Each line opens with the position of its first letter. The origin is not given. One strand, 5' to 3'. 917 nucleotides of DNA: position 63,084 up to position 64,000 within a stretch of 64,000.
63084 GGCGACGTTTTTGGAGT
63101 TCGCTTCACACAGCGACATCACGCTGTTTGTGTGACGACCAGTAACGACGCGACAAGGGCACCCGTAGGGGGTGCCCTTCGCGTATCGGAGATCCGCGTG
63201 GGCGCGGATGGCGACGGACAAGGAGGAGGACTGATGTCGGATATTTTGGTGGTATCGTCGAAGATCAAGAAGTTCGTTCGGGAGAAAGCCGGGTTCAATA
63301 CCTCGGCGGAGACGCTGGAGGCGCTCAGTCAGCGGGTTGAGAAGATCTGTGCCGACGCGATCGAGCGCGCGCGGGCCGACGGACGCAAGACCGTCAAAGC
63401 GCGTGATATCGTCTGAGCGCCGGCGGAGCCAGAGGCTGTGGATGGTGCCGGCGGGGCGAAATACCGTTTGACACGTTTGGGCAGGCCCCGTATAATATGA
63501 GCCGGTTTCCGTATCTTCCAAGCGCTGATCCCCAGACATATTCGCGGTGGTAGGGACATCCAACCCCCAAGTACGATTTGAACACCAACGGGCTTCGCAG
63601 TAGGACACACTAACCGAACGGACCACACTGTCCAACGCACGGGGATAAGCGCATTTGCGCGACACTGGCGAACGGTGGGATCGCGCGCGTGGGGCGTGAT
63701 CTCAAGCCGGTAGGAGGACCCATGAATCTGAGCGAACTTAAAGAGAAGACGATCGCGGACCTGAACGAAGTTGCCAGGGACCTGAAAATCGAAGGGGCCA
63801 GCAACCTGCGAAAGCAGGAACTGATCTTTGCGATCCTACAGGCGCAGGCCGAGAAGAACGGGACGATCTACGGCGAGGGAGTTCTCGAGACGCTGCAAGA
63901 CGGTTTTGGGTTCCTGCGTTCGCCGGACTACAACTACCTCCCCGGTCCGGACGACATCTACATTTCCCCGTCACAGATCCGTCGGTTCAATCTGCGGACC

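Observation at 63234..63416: Bacterial histone-fold protein (DUF1931/HBb-like) encoded just upstream of rho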

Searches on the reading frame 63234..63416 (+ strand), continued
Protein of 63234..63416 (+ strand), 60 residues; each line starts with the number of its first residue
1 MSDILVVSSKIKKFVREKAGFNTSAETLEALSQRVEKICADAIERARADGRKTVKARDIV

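Call 41: search_solved_structures(query=A1, max_evalue=10, show_alignments=0)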
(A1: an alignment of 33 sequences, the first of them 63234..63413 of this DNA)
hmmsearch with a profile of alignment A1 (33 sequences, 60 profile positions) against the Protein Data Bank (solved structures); distinct sequences matched with E-value up to 10: 25.
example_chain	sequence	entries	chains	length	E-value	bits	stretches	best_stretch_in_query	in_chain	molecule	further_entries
8fvx_A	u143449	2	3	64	4.2e-28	100.4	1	1-59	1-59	CBFD_NFYB_HMF domain-containing protein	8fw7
8cmp_A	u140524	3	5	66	4.7e-28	100.3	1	1-59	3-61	CBFD_NFYB_HMF domain-containing protein | Transcription factor CBF/NF-Y/archaeal histone domain-containing protein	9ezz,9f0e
9f2c_A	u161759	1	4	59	2.9e-11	46.5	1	1-58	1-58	hypothetical protein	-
9qt0_A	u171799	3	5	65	2.3e-10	43.6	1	3-58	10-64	DUF1931 domain-containing protein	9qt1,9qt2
8bdk_A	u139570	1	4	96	1.4e-09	41.1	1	10-60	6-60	DNA-binding protein HmvA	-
9qv5_A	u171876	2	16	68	1.1e-05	28.6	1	9-60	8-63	Archaeal histone A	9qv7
9qv6_A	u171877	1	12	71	1.3e-05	28.4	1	9-60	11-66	Archaeal histone A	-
5y26_B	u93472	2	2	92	0.0016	21.7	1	9-60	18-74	Putative transcription factor C16C4.22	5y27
1b67_A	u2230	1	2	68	0.0035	20.6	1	30-60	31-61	PROTEIN (HISTONE HMFA)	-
1hta_A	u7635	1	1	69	0.0036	20.6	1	30-60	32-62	HISTONE HMFA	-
1a7w_A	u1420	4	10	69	0.0046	20.2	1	36-60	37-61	HISTONE HMFB | PROTEIN (HISTONE HMFB) | HISTONE B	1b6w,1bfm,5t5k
1ku5_A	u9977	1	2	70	0.006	19.9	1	29-59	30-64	HPhA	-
1f1e_A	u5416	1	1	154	0.0082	19.4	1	31-60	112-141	HISTONE FOLD PROTEIN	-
4g91_B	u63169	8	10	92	0.076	16.3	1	29-59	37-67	Transcription factor HapC (Eurofung) | CCAAT-binding factor complex subunit HapC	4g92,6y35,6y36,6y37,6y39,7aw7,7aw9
7ah8_A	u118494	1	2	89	0.31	14.4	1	29-59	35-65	Nuclear transcription factor Y subunit beta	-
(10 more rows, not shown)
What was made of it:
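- On HBb-type 'bacterial dimer' alpha3-truncated histones: The profile gives 100 bits to HBb against 47 bits or less to any other solved histone (call 41).
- The profile of 33 family members gives 4e-28 to HBb, against 3e-11 for HTkC, 2e-10 for HLp and 1e-5 or weaker for nucleosomal archaeal histones (call 41). The profile score to HBb is 100 bits, against 44-47 bits for HLp and HTkC (call 41).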

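Call 53: list_cluster_members(proteins=[window:63234-63413:+, P0004, P0061])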
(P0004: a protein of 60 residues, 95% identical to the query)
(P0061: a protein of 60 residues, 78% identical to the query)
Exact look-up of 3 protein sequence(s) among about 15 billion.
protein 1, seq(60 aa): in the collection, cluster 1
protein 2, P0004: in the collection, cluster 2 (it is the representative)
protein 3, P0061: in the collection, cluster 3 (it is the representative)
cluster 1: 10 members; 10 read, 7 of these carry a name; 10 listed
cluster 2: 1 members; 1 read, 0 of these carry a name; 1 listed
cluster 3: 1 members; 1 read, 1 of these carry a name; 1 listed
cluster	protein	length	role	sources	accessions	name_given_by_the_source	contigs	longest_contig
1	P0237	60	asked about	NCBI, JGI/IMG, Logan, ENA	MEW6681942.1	MAG: histone-like protein [Nitrospirota bacterium]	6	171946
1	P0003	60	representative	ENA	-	-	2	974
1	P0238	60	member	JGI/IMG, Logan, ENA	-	histone H3/H4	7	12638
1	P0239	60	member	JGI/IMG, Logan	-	histone H3/H4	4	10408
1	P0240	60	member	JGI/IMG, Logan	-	histone H3/H4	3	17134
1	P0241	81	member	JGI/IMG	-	histone H3/H4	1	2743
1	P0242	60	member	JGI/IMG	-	histone H3/H4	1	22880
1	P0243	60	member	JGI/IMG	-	histone H3/H4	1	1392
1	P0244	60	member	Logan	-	-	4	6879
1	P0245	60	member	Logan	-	-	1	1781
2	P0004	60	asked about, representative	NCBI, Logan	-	-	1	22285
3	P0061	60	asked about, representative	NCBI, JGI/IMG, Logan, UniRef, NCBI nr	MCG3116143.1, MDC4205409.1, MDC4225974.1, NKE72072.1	MAG: NFYB/HAP3 family transcription factor subunit [Candidatus Manganitrophus sp.] | histone H3/H4 | Transcription factor CBF/NF-Y/archaeal histone domain-containing protein n=1 ...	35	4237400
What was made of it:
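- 63234..63416 (+): Coding sequence of a 60-aa HBb-type ('bacterial dimer', alpha3-truncated) histone, including the stop codon. The exact protein is GenBank MEW6681942.1, 'histone-like protein' (call 53).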

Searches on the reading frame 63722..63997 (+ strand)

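Call 6: search_protein_families(library=pfam, proteins=[window:63722-63997:+], max_evalue=1)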
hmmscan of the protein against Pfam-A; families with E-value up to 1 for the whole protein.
window:63722-63997:+ (92 aa): 5 families
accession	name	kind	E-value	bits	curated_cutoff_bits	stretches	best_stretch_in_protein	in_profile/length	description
PF07498.18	Rho_N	-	1.3e-20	73.5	24.9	1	5-47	1-43/43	Rho termination factor, N-terminal domain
PF07497.18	Rho_RNA_bind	-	1.3e-17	63.8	27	1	52-92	2-40/73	Rho termination factor, RNA-binding domain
PF08206.17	OB_RNB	-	0.00054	20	24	1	53-87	1-30/58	Ribonuclease B OB domain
PF14490.11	HHH_RecD2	-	0.051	13.9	27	1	12-50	54-92/92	ATP-dependent RecD2 DNA helicase HHH domain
PF22707.2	S1CSD-TOTE-2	-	0.17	12.3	27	1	52-91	4-32/60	S1/CSD-like domain 2 of the TOTE conflict systems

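Call 7: search_protein_families(library=ncbifam, proteins=[window:63722-63997:+], max_evalue=1)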
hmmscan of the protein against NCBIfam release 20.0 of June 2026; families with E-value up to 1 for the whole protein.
window:63722-63997:+ (92 aa): 2 families
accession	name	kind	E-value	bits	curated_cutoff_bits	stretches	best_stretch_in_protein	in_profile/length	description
NF006886.1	PRK09376.1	equivalog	7.4e-32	110.6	315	1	1-92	1-92/413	transcription termination factor Rho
TIGR00767.1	rho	equivalog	2.8e-30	105.5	509.45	1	2-92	2-92/415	transcription termination factor Rho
